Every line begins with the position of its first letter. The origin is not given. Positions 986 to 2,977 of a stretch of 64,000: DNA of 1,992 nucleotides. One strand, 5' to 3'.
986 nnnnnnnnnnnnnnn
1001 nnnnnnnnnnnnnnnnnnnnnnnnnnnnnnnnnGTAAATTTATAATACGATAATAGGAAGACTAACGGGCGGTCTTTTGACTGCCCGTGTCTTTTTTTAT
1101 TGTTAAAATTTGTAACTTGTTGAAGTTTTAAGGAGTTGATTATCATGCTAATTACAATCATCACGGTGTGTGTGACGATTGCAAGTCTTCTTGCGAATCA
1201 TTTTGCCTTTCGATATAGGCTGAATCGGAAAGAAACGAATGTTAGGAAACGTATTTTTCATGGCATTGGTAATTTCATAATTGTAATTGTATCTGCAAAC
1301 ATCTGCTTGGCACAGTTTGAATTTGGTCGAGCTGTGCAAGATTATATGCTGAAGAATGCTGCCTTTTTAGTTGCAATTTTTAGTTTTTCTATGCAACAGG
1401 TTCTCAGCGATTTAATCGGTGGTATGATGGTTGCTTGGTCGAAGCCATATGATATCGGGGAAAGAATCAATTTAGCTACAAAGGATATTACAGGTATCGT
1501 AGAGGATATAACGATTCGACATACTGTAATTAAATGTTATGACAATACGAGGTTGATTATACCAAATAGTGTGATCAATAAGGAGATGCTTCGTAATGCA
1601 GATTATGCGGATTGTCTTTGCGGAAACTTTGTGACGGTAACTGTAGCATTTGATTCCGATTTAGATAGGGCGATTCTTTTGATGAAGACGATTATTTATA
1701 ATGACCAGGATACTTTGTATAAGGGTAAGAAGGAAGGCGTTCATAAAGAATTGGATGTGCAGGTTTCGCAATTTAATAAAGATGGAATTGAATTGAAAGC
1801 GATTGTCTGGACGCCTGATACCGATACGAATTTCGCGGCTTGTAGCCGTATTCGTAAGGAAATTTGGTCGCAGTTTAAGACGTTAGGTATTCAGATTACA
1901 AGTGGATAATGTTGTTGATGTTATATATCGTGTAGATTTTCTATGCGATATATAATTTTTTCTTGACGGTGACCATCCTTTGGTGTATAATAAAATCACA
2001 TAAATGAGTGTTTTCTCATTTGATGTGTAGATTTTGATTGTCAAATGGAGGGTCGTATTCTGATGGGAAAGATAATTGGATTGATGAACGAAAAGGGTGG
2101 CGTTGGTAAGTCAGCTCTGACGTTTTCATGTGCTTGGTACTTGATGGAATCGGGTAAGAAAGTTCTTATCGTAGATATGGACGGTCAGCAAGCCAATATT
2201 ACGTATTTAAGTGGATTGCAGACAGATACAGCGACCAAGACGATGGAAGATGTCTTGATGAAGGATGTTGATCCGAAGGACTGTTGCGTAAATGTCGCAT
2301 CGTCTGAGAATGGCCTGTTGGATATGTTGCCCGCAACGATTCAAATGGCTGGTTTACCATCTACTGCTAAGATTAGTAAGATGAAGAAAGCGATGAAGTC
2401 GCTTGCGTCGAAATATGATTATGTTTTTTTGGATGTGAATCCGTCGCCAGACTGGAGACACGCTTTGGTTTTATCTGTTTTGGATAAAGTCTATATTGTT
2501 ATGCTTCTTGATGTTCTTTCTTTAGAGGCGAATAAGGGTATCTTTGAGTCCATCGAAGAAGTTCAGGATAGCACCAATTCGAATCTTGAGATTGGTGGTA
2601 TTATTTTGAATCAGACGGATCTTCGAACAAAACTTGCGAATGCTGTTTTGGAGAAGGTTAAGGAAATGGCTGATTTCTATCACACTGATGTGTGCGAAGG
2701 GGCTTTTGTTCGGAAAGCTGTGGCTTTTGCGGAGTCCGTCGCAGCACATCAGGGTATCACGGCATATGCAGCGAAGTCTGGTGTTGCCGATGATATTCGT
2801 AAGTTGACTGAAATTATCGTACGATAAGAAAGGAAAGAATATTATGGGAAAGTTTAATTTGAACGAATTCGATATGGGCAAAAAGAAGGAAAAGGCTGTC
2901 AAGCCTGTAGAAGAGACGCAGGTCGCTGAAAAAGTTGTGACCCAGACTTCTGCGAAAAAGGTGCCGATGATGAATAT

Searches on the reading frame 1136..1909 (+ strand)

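Call 8: search_protein_families(library=pfam, proteins=[window:1136-1909:+], max_evalue=0.001)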
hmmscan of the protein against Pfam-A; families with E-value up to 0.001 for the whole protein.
window:1136-1909:+ (257 aa): 2 families
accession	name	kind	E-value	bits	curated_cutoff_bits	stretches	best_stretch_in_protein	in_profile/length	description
PF00924.24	MS_channel_2nd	-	9.8e-17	61.3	20.2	1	89-155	2-66/68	Mechanosensitive ion channel, beta-domain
PF21082.3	MS_channel_3rd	-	0.00096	20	21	0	166-254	3-88/88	Mechanosensitive ion channel MscS, C-terminal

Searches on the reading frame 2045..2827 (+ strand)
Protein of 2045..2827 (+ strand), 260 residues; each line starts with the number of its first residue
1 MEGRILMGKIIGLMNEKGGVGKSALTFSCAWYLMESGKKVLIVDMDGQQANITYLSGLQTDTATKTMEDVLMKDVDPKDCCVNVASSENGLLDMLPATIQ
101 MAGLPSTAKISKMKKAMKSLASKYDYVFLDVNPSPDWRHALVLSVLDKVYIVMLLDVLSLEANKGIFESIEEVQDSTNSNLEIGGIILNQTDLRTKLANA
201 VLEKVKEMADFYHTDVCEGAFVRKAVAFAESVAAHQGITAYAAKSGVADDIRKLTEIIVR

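Call 8: search_protein_families(library=pfam, proteins=[window:2045-2827:+], max_evalue=0.001)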
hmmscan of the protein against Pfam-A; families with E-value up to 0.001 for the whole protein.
window:2045-2827:+ (260 aa): 7 families
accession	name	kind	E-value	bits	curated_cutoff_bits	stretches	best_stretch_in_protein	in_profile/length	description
PF13614.12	AAA_31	-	6.7e-31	108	27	1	9-183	2-177/177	AAA domain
PF01656.29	CbiA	-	1.6e-14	54.4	25.4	1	13-235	3-122/125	CobQ/CobB/MinD/ParA nucleotide binding domain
PF00142.24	Fer4_NifH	-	2.4e-10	40.8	25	1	16-256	7-242/271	4Fe-4S iron sulfur cluster binding proteins, NifH/frxC family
PF06564.18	CBP_BcsQ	-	1e-08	35.5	21.3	1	10-255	3-230/234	Cellulose biosynthesis protein BcsQ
PF10609.15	ParA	-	1.7e-08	34.7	27.1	1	9-134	4-122/246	NUBPL iron-transfer P-loop NTPase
PF09140.17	MipZ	-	1.4e-07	31.6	20.7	1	10-132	2-108/262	ATPase MipZ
PF02374.21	ArsA_ATPase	-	2.5e-07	30.7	24.3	1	13-135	5-136/305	Anion-transporting ATPase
